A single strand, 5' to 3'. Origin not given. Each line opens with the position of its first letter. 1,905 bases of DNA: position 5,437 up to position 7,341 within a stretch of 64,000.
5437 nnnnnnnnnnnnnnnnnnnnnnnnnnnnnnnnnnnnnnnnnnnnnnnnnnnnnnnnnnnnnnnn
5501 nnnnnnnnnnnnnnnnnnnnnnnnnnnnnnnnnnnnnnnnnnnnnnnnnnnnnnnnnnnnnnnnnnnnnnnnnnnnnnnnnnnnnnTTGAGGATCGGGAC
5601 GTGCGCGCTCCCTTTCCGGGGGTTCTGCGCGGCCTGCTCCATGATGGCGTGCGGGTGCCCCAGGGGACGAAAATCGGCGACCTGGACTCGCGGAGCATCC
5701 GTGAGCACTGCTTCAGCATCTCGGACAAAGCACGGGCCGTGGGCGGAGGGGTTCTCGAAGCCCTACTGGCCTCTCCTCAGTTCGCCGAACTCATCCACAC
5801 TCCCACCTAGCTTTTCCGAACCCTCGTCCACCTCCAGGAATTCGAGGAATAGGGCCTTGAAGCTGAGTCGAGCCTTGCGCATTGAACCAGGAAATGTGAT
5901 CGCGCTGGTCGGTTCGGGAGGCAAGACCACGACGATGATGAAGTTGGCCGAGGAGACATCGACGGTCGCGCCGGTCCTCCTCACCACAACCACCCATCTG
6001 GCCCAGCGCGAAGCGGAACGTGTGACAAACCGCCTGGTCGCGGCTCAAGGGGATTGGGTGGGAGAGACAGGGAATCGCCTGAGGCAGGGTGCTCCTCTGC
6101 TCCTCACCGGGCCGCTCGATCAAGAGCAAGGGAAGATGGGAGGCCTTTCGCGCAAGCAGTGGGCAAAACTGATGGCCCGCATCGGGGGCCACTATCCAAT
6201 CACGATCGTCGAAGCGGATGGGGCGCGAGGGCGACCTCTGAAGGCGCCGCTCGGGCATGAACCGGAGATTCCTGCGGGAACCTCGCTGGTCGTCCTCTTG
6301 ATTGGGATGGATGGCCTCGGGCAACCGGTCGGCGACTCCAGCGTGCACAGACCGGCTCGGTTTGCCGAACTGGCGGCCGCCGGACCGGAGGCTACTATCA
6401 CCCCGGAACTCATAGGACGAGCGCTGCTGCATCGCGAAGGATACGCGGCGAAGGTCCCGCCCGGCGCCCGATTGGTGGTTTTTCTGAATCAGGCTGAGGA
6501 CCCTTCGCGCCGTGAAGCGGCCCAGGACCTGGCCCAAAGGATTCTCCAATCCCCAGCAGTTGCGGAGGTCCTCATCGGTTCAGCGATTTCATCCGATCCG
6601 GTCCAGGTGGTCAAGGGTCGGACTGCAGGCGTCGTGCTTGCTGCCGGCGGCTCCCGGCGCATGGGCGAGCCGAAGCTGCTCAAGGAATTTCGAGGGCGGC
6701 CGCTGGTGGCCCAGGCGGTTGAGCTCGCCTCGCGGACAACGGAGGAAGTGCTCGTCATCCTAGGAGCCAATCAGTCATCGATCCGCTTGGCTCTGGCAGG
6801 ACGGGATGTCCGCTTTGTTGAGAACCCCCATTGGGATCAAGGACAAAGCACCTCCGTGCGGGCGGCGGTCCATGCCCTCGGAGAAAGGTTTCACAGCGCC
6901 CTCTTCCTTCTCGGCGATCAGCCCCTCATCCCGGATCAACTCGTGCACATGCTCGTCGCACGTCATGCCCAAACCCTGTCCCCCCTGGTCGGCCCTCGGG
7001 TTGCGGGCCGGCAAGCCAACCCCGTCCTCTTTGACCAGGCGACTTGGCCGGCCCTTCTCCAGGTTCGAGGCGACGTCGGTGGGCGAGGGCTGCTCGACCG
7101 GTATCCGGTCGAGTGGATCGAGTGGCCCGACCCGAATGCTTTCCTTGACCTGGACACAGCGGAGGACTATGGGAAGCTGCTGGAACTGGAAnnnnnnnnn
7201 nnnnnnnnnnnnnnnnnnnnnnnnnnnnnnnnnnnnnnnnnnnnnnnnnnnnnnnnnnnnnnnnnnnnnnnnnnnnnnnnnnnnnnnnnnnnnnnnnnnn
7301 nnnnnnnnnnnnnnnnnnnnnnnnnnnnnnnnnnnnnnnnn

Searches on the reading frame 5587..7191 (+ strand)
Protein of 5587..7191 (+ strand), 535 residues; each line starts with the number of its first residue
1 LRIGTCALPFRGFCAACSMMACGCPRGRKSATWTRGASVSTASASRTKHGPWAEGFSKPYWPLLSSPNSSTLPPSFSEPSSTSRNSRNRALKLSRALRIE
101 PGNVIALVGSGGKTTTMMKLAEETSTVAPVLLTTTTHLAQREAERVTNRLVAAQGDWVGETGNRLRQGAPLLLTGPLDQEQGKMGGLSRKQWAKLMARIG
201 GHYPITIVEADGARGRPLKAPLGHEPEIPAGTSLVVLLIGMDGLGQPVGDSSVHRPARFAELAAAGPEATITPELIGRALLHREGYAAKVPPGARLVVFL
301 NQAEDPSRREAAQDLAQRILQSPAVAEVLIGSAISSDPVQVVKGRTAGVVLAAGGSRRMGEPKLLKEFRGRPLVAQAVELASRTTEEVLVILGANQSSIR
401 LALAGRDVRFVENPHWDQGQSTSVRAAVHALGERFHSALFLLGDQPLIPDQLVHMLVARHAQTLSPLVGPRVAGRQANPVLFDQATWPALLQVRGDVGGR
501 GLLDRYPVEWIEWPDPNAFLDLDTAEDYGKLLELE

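Call 5: search_protein_families(library=pfam, proteins=[window:5587-7191:+], max_evalue=0.1)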
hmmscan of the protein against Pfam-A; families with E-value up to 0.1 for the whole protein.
window:5587-7191:+ (535 aa): 3 families
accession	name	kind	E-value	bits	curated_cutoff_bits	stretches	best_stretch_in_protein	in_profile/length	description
PF12804.13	NTP_transf_3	-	1.8e-34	119.7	27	1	348-506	1-157/160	MobA-like NTP transferase domain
PF19842.5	YqeC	-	4.4e-34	118.2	27.6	1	105-256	1-144/145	YqeC protein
PF01128.25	IspD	-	2.3e-05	24.7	27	1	349-462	4-119/221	2-C-methyl-D-erythritol 4-phosphate cytidylyltransferase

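Call 6: search_protein_families(library=ncbifam, proteins=[window:5587-7191:+], max_evalue=0.1)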
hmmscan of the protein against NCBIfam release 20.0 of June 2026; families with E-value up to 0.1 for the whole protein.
window:5587-7191:+ (535 aa): 28 families (the best 25 are shown)
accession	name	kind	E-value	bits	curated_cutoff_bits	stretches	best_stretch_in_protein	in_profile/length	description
TIGR03172.2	TIGR03172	equivalog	6e-49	166.7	73.05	1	104-321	1-208/209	selenium cofactor biosynthesis protein YqeC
TIGR03310.1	matur_MocA_YgfJ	equivalog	4.3e-43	147.5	186.45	1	348-530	2-187/188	molybdenum cofactor cytidylyltransferase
NF045665.1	NTPtran_DVU1551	equivalog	1.2e-30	106.8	315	1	347-533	2-191/359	DVU_1551 family NTP transferase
TIGR03202.1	pucB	equivalog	6.2e-21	75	235.05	1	347-528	2-192/192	xanthine dehydrogenase accessory protein PucB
NF045782.1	NicBOxredNboR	equivalog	7.3e-21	74.8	260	1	343-528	6-202/206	nicotine blue oxidoreductase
TIGR01173.1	glmU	equivalog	8.6e-12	44.6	366.85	1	349-463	4-120/452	bifunctional UDP-N-acetylglucosamine diphosphorylase/glucosamine-1-phosphate N-acetyltransferase GlmU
NF010933.0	PRK14353.1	equivalog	6.2e-10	38.3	505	1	346-462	6-126/453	bifunctional UDP-N-acetylglucosamine diphosphorylase/glucosamine-1-phosphate N-acetyltransferase GlmU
NF001457.0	PRK00317.1-3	equivalog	8.2e-10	38.5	164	1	348-462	4-115/200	molybdenum cofactor guanylyltransferase MobA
NF010932.0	PRK14352.1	equivalog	8.6e-10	37.8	611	1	344-463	5-129/488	bifunctional UDP-N-acetylglucosamine diphosphorylase/glucosamine-1-phosphate N-acetyltransferase GlmU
TIGR02665.1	molyb_mobA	equivalog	9.5e-10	38.8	151.85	1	347-468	2-122/186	molybdenum cofactor guanylyltransferase MobA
NF010935.0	PRK14355.1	equivalog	1.1e-09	37.5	718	1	346-464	4-125/459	bifunctional UDP-N-acetylglucosamine diphosphorylase/glucosamine-1-phosphate N-acetyltransferase GlmU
NF010936.0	PRK14356.1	equivalog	3.5e-09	36.1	666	1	344-461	4-124/456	bifunctional UDP-N-acetylglucosamine diphosphorylase/glucosamine-1-phosphate N-acetyltransferase GlmU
NF010938.0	PRK14358.1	equivalog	7.3e-09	34.7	500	1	349-463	11-127/481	bifunctional N-acetylglucosamine-1-phosphate uridyltransferase/glucosamine-1-phosphate acetyltransferase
NF010934.1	PRK14354.1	equivalog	5.6e-08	31.7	450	1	348-463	2-118/447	bifunctional UDP-N-acetylglucosamine diphosphorylase/glucosamine-1-phosphate N-acetyltransferase GlmU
NF010940.0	PRK14360.1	equivalog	8.9e-08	31.1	602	1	349-463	5-122/452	bifunctional UDP-N-acetylglucosamine diphosphorylase/glucosamine-1-phosphate N-acetyltransferase GlmU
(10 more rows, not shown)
